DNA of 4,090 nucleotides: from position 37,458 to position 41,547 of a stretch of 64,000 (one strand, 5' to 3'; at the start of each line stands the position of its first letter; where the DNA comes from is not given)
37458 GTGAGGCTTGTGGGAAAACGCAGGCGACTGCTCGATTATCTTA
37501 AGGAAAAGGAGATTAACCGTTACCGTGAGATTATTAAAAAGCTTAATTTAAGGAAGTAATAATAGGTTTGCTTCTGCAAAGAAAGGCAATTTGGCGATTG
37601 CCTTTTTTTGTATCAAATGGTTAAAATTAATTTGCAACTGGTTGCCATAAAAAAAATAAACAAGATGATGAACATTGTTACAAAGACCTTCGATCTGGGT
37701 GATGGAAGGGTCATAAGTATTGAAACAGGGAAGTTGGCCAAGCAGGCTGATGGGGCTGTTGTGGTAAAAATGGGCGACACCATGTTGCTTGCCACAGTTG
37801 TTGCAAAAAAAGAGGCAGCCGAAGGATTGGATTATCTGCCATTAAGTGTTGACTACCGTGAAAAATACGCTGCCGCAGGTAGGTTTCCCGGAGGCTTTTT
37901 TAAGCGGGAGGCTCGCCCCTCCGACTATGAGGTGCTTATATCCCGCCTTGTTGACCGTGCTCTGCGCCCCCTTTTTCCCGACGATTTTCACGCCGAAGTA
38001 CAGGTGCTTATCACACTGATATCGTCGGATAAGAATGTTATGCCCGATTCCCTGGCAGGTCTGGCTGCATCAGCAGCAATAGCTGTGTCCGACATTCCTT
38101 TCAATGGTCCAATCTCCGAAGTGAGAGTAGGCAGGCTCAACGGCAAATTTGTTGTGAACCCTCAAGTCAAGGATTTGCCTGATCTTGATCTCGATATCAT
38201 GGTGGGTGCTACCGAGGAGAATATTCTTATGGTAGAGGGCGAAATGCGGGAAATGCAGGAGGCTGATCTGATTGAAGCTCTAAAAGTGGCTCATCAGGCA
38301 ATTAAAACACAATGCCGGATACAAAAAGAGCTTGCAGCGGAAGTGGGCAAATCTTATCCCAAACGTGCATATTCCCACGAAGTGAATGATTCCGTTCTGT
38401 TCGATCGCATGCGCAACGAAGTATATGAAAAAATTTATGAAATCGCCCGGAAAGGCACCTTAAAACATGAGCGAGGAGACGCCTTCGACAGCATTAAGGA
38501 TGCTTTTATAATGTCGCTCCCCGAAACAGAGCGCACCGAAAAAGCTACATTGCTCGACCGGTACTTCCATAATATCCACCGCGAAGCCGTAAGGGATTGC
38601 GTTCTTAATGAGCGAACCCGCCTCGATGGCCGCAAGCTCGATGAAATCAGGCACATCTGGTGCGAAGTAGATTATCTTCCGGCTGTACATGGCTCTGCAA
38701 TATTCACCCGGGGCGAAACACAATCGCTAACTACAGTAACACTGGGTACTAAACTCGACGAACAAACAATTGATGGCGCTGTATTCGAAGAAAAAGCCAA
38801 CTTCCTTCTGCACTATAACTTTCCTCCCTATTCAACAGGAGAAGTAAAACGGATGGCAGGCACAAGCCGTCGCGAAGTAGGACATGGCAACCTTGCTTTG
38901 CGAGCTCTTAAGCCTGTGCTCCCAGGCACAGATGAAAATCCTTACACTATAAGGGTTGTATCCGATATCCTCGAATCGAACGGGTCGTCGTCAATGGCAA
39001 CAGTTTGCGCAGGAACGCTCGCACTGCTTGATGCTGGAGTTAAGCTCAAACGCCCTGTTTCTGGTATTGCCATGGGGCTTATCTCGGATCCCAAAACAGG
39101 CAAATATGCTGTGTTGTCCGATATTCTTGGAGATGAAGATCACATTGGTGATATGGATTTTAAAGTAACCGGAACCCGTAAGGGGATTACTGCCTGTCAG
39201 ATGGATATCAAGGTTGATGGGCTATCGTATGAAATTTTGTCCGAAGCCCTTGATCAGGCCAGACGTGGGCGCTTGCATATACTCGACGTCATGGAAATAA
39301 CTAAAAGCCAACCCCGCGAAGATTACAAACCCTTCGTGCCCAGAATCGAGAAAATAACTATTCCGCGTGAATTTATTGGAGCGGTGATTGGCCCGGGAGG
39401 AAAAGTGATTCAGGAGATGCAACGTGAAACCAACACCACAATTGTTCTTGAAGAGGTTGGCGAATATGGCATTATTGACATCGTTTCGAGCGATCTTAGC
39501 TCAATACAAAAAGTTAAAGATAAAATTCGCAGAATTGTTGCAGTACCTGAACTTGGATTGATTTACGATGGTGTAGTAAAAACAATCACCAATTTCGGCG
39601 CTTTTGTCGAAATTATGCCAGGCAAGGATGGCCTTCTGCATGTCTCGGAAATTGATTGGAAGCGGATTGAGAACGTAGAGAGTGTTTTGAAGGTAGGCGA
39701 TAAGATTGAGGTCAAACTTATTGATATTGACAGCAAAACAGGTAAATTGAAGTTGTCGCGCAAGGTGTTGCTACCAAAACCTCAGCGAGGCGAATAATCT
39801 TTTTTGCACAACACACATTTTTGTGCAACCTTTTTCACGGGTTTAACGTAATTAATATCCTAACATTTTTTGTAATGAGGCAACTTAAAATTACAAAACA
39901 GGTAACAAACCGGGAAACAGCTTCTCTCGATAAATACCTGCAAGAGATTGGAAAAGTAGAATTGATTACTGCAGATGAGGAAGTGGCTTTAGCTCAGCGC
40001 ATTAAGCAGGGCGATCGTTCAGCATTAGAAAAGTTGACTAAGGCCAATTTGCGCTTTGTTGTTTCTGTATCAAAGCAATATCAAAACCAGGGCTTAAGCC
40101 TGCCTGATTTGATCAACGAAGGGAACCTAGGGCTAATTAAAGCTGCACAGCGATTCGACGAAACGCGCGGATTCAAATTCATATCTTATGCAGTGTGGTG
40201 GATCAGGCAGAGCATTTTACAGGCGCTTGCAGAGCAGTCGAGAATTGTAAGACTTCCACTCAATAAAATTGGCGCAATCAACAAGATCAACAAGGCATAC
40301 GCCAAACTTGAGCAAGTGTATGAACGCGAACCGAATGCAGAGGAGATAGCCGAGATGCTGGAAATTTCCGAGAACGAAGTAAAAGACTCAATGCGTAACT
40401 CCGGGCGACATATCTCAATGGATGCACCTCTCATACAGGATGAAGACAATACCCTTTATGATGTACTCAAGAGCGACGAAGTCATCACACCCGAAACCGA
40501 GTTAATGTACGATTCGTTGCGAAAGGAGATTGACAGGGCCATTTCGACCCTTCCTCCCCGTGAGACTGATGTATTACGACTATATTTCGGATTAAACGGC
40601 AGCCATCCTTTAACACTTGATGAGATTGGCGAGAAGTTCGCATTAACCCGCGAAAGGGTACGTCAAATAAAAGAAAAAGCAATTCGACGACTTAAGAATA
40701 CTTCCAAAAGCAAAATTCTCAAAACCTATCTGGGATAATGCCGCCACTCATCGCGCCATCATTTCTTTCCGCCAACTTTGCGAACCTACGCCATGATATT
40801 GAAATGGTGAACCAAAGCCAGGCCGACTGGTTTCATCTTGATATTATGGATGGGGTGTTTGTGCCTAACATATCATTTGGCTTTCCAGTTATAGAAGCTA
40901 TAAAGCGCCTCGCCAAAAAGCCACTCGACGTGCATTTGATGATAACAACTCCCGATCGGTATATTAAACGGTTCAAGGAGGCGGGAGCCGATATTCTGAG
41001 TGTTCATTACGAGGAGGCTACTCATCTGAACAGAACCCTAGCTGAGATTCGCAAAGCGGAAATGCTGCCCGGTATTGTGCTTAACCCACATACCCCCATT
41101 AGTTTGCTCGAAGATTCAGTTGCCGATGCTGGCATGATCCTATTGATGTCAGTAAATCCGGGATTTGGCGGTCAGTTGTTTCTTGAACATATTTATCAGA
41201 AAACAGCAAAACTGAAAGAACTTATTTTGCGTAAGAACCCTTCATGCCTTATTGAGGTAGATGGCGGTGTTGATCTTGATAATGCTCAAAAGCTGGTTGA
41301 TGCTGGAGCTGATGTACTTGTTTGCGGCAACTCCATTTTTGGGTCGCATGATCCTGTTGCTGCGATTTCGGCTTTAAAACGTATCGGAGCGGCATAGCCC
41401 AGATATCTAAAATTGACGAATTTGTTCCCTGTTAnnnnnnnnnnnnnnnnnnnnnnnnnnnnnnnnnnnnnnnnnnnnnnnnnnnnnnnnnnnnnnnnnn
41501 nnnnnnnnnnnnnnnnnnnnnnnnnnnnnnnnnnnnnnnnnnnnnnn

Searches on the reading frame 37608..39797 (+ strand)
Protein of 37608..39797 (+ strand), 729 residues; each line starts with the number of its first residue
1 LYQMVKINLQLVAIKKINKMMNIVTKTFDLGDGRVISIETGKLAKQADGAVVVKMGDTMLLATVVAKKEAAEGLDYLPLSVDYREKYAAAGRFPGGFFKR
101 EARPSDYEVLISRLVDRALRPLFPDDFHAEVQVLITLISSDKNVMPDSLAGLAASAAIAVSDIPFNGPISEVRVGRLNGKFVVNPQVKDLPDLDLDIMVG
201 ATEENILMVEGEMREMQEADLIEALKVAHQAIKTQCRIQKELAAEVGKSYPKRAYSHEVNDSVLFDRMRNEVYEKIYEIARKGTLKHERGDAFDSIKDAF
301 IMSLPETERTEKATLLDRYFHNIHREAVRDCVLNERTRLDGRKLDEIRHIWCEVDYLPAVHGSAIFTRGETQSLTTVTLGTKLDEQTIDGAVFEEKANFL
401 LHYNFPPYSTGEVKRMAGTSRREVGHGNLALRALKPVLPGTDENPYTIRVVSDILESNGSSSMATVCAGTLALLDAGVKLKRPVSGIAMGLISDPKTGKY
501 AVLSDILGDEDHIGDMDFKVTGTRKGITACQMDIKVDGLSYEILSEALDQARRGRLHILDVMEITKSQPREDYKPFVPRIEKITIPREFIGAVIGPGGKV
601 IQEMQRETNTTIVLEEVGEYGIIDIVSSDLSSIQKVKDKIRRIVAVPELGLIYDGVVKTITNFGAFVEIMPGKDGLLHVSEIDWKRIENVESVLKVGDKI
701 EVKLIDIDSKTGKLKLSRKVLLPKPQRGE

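Call 7: search_protein_families(library=pfam, proteins=[window:37608-39797:+], max_evalue=0.01)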
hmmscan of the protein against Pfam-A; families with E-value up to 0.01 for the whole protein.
window:37608-39797:+ (729 aa): 6 families
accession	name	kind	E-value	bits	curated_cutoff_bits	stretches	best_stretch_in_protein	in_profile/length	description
PF01138.27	RNase_PH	-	7.7e-58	195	25.5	2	33-164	2-130/130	3' exoribonuclease family, domain 1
PF03725.20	RNase_PH_C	-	1.7e-19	69.9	20.8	2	167-231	1-67/67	3' exoribonuclease family, domain 2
PF00575.29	S1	-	2e-19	70.2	22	1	647-719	2-74/74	S1 RNA binding domain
PF00013.35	KH_1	-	1.7e-10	40.9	21.5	1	581-641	2-65/66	KH domain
PF03726.19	PNPase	-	4.1e-10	40.4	24.6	1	265-343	3-81/81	Polyribonucleotide nucleotidyltransferase, RNA binding domain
PF23459.1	S1_RRP5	-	0.0023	18.9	27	1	650-717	4-71/72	RRP5 S1 domain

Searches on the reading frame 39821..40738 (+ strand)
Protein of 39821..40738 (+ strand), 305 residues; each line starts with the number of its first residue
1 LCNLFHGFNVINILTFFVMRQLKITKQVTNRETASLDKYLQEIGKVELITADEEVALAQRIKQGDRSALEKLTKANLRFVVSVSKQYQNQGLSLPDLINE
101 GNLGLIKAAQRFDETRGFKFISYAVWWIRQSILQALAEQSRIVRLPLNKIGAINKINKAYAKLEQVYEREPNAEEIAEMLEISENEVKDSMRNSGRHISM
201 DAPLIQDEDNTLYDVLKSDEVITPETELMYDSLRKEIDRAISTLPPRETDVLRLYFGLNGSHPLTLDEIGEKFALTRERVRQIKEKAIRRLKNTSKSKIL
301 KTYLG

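Call 7: search_protein_families(library=pfam, proteins=[window:39821-40738:+], max_evalue=0.01)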
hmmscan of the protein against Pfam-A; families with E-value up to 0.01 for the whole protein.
window:39821-40738:+ (305 aa): 6 families
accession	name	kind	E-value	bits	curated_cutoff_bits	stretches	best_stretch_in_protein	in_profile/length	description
PF04545.22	Sigma70_r4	-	2e-21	75.7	24.1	1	240-292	1-49/50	Sigma-70, region 4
PF04539.22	Sigma70_r3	-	6.1e-18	65.1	25.3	1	153-226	3-76/78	Sigma-70 region 3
PF04542.20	Sigma70_r2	-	2.3e-17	63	24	1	74-141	3-70/71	Sigma-70 region 2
PF00140.25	Sigma70_r1_2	-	5.9e-14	52.2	22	1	35-66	2-33/34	Sigma-70 factor, region 1.2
PF08281.18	Sigma70_r4_2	-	2e-05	24.6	25.7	0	235-281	2-44/54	Sigma-70, region 4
PF19802.4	DUF6285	-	0.0096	17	28.1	0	17-80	20-79/91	Domain of unknown function (DUF6285)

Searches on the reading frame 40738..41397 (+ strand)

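Call 7: search_protein_families(library=pfam, proteins=[window:40738-41397:+], max_evalue=0.01)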
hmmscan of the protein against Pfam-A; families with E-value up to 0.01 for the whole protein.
window:40738-41397:+ (219 aa): 3 families
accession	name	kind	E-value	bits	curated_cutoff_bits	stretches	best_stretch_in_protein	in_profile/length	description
PF00834.25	Ribul_P_3_epim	-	3.8e-72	242.3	21.1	1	5-201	2-198/198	Ribulose-phosphate 3 epimerase family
PF00215.30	OMPdecase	-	0.005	17.2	27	0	164-212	171-220/221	Orotidine 5'-phosphate decarboxylase / HUMPS family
PF01729.25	QRPTase_C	-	0.0079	16.4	23.1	0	155-199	113-157/169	Quinolinate phosphoribosyl transferase, C-terminal domain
